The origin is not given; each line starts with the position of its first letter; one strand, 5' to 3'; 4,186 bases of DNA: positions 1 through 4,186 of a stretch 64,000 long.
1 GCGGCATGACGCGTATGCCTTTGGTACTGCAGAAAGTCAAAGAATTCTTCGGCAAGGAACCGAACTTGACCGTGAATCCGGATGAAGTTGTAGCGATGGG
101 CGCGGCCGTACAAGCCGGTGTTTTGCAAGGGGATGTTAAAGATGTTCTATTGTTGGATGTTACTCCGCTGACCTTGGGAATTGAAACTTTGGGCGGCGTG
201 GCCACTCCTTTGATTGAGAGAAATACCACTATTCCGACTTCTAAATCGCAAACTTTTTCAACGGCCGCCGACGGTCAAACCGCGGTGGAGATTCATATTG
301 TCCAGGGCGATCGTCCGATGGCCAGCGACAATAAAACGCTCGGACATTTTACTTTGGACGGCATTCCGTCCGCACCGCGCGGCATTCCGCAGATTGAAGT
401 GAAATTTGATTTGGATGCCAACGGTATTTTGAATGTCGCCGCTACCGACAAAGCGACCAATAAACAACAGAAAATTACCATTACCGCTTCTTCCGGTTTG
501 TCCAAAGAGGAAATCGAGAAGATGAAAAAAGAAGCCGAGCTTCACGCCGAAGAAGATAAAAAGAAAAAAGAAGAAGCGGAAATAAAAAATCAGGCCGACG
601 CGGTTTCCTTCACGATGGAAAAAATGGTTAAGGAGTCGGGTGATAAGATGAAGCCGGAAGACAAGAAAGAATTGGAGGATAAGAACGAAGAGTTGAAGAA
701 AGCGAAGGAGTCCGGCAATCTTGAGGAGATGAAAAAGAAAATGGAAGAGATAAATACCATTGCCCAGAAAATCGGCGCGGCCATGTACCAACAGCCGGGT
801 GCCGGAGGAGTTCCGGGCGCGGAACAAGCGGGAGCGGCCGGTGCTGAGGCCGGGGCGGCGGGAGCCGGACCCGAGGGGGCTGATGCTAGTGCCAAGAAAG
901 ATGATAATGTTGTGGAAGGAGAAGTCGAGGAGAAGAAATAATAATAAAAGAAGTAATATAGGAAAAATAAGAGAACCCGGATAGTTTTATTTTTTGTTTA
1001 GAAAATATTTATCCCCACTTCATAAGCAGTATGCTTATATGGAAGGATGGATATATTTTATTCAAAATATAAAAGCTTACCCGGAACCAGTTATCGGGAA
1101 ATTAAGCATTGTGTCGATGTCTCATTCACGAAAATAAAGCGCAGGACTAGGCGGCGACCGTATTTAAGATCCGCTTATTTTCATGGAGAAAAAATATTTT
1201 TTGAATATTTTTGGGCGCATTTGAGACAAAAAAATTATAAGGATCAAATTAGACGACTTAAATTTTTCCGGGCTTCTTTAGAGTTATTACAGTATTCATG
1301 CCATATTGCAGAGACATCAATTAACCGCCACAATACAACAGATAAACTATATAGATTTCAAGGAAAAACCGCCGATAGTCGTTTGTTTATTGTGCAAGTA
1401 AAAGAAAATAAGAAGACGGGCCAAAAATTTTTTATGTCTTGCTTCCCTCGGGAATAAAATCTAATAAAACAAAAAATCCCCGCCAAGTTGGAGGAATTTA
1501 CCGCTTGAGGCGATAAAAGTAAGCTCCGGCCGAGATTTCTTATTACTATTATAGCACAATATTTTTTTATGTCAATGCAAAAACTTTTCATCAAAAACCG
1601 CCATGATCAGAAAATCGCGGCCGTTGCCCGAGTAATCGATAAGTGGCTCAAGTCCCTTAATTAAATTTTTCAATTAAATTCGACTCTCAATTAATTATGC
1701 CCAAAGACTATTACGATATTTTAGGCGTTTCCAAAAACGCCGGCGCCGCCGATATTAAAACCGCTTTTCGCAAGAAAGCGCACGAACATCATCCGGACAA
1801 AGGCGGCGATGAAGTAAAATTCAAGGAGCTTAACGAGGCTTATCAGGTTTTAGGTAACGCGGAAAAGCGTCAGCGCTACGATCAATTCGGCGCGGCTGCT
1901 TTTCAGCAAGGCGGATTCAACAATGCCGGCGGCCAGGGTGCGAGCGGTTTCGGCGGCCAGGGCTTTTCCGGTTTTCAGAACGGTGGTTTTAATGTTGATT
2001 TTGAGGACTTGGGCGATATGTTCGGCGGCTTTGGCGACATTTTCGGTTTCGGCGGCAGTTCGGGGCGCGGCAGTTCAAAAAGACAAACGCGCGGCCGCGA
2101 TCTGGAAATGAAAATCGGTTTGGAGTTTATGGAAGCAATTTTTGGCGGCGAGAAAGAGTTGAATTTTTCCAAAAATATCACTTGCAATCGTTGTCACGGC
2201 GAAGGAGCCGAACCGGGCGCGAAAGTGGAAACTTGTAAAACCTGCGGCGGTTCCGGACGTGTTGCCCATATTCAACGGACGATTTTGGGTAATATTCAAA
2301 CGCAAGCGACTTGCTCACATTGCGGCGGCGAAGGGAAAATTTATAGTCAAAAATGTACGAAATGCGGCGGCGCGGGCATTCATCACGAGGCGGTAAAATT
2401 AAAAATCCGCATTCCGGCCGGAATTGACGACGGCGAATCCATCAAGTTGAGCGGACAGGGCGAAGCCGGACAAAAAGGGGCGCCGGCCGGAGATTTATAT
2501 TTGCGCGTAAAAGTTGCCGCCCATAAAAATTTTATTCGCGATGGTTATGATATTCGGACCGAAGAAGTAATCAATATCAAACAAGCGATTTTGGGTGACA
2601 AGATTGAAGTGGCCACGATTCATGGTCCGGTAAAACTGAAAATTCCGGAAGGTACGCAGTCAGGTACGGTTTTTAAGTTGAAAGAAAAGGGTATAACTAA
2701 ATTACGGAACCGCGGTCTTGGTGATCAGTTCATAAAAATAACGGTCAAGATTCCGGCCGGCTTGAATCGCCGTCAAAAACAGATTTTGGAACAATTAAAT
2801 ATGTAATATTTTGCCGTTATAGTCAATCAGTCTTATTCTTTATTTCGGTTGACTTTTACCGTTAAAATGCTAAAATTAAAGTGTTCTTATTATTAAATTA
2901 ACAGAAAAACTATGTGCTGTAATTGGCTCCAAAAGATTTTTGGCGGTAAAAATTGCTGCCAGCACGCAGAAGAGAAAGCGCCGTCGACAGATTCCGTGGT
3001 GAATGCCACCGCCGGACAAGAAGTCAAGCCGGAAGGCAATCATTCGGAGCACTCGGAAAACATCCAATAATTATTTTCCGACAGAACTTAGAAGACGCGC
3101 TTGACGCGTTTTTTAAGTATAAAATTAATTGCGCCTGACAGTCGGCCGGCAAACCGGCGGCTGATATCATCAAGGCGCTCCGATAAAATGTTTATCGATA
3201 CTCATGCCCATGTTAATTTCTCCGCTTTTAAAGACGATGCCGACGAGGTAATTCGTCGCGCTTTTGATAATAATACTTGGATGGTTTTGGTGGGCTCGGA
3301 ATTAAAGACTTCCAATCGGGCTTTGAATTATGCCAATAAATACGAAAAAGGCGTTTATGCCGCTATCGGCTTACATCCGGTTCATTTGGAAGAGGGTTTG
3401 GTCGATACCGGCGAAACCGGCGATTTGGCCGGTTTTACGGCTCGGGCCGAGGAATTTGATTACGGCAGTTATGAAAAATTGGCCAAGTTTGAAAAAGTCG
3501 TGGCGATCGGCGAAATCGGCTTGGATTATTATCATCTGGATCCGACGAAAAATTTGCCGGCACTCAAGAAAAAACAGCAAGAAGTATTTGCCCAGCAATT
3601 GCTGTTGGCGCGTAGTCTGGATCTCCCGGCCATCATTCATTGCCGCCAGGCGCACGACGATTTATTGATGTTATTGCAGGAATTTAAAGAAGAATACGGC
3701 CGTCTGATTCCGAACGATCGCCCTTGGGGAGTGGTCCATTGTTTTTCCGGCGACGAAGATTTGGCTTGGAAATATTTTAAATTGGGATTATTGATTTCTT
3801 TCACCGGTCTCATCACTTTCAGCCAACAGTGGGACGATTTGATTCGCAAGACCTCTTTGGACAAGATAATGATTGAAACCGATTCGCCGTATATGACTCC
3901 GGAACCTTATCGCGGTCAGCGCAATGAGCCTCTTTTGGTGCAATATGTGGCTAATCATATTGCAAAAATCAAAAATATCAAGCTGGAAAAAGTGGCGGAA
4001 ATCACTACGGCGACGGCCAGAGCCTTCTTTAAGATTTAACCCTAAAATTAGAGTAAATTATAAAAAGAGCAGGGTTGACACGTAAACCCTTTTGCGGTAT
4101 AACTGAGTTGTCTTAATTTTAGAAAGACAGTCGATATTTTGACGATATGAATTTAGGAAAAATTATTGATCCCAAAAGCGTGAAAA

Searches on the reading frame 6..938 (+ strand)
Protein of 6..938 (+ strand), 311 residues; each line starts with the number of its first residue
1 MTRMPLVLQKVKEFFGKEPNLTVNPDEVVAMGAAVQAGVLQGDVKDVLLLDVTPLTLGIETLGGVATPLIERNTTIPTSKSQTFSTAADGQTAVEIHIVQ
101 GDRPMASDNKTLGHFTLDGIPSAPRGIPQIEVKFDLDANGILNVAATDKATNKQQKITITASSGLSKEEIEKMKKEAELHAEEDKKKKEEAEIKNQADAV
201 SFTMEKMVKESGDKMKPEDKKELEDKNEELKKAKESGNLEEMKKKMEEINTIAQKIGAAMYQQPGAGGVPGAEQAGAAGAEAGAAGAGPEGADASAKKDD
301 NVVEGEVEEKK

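Call 23: search_protein_families(library=pfam, proteins=[window:6-938:+], max_evalue=0.001)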
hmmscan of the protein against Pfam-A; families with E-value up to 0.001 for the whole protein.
window:6-938:+ (311 aa): 2 families
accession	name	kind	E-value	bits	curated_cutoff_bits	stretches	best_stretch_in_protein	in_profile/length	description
PF00012.26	HSP70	-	4.1e-99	332.9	20.6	1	1-262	336-599/599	Hsp70 protein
PF02724.19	CDC45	-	0.00011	21.1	34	1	90-257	73-231/624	CDC45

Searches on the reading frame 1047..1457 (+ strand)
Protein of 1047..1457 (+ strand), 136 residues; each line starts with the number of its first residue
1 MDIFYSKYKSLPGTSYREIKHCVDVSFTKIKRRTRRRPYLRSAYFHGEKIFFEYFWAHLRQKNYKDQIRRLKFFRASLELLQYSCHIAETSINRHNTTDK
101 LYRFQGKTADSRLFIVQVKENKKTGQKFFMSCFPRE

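Call 86: find_encoding_contigs(protein=window:1047-1457:+, flank=10000, max_places=2)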
Protein window:1047-1457:+ (136 aa): 3 contigs read that carry it; 2 places shown.
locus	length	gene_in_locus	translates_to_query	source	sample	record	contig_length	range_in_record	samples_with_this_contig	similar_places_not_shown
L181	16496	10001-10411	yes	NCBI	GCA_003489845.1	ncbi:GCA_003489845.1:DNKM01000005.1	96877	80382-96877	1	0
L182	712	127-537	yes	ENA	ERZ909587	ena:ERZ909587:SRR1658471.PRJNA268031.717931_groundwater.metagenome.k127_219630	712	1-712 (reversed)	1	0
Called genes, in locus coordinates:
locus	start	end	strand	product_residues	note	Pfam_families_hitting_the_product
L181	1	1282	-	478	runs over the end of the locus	PF02518:HATPase_c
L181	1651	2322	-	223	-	PF00072:Response_reg, PF00486:Trans_reg_C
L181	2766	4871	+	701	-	PF03717:PBP_dimer, PF00905:Transpeptidase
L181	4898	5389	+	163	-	-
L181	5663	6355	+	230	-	PF01628:HrcA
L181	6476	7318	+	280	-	PF00293:NUDIX, PF14815:NUDIX_4 (faint), PF01025:GrpE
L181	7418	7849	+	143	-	PF00011:HSP20, PF17886:ArsA_HSP20 (weak)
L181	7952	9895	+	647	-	PF00012:HSP70, PF06723:MreB_Mbl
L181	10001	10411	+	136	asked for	-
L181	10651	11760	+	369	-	PF00226:DnaJ, PF01556:DnaJ_C, PF00684:DnaJ_CXXCXGXG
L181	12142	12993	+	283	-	PF01026:TatD_DNase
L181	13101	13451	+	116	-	PF09527:ATPase_gene1 (weak)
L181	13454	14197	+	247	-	PF00119:ATP-synt_A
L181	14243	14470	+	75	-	PF00137:ATP-synt_C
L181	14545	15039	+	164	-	PF00430:ATP-synt_B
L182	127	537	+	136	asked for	-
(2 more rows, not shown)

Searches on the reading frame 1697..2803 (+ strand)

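Call 23: search_protein_families(library=pfam, proteins=[window:1697-2803:+], max_evalue=0.001)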
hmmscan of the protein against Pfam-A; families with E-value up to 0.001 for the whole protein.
window:1697-2803:+ (369 aa): 3 families
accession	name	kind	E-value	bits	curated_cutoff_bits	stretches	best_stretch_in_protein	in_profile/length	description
PF01556.23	DnaJ_C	-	1e-45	155.9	26.6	1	136-353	1-152/152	DnaJ C terminal domain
PF00226.36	DnaJ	-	3.3e-21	75.6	27.8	1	4-62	1-63/63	DnaJ domain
PF00684.25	DnaJ_CXXCXGXG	-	2.2e-16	60.3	32.7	1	163-227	1-65/65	DnaJ central domain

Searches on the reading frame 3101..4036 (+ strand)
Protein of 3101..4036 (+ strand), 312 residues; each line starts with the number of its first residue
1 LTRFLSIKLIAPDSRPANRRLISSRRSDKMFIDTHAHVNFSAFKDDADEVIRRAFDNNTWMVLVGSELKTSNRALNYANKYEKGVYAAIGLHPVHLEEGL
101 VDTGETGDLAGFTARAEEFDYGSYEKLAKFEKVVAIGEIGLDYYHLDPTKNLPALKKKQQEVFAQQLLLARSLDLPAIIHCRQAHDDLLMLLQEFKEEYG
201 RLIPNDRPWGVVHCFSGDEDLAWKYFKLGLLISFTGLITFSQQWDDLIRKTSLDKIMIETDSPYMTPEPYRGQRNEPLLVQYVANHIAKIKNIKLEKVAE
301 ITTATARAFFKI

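Call 23: search_protein_families(library=pfam, proteins=[window:3101-4036:+], max_evalue=0.001)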
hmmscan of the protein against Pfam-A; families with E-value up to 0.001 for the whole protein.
window:3101-4036:+ (312 aa): 1 family
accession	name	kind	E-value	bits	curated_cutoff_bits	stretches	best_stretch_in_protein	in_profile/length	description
PF01026.27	TatD_DNase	-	2.8e-75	253.4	27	1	32-311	1-253/253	TatD related DNase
